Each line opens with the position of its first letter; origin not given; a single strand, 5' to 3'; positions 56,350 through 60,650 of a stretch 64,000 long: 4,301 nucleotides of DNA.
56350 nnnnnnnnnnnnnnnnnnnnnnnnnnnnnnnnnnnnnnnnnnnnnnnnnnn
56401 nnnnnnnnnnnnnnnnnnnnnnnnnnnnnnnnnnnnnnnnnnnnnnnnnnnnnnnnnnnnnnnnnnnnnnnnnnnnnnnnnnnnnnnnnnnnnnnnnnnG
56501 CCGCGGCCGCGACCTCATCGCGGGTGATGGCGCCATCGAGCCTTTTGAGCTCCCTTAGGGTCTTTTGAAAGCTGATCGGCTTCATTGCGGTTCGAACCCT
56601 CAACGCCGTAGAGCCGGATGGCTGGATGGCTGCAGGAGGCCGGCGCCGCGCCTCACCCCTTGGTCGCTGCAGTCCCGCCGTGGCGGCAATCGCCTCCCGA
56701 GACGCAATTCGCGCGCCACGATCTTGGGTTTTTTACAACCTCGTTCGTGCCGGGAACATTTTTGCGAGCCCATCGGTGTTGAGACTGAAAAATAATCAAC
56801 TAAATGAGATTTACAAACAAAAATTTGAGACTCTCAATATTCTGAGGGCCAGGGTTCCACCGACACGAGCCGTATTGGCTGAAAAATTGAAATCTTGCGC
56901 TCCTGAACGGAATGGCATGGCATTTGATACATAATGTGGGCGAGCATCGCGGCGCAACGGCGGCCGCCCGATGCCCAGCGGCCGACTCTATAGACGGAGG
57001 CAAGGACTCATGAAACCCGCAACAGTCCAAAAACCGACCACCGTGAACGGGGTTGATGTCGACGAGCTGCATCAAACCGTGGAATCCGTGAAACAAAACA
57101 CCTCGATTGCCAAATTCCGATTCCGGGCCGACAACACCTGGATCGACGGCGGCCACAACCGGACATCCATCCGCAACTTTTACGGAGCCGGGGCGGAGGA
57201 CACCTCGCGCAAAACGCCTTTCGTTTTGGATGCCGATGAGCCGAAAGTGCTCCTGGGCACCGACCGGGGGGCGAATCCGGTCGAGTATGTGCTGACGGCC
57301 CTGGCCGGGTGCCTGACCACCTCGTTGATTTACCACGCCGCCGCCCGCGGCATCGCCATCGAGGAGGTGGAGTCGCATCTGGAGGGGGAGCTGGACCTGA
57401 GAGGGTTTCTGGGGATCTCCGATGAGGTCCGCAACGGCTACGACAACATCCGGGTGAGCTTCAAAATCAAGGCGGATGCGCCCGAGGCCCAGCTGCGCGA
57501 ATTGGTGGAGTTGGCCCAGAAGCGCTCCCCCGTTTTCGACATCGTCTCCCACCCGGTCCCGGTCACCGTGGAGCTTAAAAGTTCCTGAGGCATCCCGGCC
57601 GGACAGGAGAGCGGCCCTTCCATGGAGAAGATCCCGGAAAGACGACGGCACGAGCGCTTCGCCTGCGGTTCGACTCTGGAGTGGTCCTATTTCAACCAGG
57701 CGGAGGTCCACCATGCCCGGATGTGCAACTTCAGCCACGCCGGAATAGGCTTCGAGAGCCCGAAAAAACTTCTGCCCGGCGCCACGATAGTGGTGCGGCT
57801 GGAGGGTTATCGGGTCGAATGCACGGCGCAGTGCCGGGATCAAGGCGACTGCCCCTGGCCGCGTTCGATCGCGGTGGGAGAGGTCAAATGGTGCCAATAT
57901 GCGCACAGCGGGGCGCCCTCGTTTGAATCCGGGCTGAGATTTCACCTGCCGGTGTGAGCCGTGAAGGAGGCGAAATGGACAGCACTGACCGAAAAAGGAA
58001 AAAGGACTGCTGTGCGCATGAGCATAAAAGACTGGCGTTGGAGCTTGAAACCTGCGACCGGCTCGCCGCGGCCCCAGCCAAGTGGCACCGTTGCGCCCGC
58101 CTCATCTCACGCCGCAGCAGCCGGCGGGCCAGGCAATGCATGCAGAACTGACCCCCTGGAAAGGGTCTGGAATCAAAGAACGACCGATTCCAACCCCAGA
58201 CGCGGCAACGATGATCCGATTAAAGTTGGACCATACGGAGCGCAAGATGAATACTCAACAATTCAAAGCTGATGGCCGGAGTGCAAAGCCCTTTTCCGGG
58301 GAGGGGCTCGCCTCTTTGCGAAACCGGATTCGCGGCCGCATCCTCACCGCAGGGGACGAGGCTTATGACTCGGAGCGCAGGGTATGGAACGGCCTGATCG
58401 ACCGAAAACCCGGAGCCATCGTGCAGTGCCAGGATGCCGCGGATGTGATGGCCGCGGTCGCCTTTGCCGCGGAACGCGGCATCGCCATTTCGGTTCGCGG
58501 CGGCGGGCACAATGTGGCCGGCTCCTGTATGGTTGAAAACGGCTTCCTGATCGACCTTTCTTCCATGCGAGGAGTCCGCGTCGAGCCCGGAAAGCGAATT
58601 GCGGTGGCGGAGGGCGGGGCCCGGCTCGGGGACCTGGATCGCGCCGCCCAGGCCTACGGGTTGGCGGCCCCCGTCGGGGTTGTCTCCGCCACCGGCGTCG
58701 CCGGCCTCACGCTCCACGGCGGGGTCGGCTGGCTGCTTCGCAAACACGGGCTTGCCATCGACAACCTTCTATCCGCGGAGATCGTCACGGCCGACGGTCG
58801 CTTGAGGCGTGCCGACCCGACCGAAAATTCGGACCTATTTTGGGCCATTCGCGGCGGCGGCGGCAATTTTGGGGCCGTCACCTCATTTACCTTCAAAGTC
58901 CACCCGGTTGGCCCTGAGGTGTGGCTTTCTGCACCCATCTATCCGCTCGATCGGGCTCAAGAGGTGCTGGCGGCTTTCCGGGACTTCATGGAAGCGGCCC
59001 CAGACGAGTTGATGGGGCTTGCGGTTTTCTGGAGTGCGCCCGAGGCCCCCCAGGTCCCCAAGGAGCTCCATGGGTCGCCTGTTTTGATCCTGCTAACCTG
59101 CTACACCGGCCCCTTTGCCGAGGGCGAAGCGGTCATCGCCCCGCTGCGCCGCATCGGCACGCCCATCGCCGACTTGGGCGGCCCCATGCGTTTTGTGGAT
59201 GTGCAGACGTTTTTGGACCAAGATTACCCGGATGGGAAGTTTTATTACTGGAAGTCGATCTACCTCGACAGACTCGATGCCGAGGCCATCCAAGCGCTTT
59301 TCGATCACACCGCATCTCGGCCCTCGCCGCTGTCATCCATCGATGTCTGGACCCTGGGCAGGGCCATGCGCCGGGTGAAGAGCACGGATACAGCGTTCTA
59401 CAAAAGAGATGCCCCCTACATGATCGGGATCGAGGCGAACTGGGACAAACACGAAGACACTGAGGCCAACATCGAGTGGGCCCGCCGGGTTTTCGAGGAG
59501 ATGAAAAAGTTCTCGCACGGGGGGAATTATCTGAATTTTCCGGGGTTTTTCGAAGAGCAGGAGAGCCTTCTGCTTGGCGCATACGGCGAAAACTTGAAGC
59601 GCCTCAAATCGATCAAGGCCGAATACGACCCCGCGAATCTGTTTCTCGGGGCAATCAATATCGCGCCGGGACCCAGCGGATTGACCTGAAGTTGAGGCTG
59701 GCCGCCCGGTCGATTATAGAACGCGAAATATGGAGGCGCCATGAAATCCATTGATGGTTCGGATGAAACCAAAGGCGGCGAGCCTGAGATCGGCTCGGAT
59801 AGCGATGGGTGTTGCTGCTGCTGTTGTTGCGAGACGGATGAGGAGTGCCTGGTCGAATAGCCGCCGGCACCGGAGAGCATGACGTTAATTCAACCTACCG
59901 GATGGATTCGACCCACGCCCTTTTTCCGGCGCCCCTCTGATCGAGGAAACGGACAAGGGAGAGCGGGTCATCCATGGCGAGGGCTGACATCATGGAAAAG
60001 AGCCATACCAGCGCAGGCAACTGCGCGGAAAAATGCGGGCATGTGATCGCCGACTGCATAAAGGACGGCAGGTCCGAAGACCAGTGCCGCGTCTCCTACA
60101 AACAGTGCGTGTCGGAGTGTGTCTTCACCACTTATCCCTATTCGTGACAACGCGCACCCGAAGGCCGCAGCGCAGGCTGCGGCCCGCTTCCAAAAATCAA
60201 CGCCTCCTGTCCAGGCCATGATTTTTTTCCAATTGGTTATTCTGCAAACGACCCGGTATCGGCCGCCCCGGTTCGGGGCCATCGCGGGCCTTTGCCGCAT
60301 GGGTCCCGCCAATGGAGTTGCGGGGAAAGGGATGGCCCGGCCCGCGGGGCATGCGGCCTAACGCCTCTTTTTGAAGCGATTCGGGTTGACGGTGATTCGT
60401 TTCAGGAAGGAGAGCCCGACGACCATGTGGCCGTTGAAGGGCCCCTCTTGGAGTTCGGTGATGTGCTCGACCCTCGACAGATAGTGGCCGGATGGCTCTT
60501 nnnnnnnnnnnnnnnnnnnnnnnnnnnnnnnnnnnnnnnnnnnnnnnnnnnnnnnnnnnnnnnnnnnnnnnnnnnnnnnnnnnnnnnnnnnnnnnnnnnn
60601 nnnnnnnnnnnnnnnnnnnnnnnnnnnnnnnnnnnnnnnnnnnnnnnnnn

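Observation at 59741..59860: Unannotated acidic peptide with seven consecutive cysteines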

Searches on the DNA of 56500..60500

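Call 73: search_rna_families(source=window, start=56500, end=60500, threshold=evalue, max_evalue=1)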
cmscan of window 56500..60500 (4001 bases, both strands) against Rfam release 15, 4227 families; matches with E-value up to 1: 0.
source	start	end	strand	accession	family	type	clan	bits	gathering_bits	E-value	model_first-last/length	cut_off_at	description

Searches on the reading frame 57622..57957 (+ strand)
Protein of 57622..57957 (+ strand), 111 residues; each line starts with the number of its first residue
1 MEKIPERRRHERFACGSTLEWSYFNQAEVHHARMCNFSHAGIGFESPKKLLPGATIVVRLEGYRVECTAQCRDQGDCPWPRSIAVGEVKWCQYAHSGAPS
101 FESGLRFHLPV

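Call 26: find_related_loci(query=A2, collection=genome_contigs, flank=6000)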
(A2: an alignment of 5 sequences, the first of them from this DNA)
Query A2 (111 aa) in genome_contigs; peptide patterns used: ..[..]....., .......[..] (x = any residue, [..] = any of these).
65 stretches matched a pattern; 7 encode a relative of the query (tblastn E <= 1e-3); 7 distinct loci.
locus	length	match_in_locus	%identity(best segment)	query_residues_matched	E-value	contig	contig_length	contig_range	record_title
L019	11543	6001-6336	71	1-111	5e-53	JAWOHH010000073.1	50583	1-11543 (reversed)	MAG: Desulfobacterales bacterium isolate CWP4-2.bin.27 k191_4141927, whole genome shotgun sequence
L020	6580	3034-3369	67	1-111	6e-50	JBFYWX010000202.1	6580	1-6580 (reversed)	MAG: Desulfobacteraceae bacterium isolate PPR_0362 k121_1669656, whole genome shotgun sequence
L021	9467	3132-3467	65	1-111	9e-47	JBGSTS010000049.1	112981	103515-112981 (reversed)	MAG: Desulfobacterales bacterium isolate JTS-AC413 k141_844280, whole genome shotgun sequence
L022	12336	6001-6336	56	1-111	5e-40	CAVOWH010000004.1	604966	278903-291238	MAG: uncultured delta proteobacterium isolate MFD00032.bin.1.90 genome assembly, contig: contig_21041, whole genome shot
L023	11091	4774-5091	57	6-110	6e-37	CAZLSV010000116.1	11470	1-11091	MAG TPA_asm: uncultured Desulfatibacillum sp. isolate binchicken_co266_254 genome assembly, contig: NODE_10174_length_11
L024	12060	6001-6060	55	66-85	9e-5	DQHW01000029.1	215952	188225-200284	MAG TPA_asm: Anaerolineaceae bacterium isolate UBA8523 contig_75393, whole genome shotgun sequence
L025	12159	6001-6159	33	35-83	2e-4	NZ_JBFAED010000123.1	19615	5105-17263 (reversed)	Streptomyces sp. NPDC020667 NPDC020667_140_H6.ctg-0123, whole genome shotgun sequence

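Call 43: search_protein_families(library=ncbifam, proteins=[window:57622-57957:+], max_evalue=0.1)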
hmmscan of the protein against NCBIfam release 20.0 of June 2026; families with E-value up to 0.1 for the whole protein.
window:57622-57957:+ (111 aa): 0 families

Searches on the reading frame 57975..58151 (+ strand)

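Call 43: search_protein_families(library=ncbifam, proteins=[window:57975-58151:+], max_evalue=0.1)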
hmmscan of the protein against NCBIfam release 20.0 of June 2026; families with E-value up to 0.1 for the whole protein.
window:57975-58151:+ (58 aa): 0 families

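Call 69: search_protein_families(library=pfam, proteins=[window:57975-58148:+], max_evalue=10)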
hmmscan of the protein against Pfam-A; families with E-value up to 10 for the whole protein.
seq(58 aa): 1 family
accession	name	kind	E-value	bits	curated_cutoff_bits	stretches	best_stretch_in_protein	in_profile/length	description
PF15129.11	ALKL1_2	-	0.091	13.5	27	1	27-57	95-123/124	ALK and LTK ligand 1/2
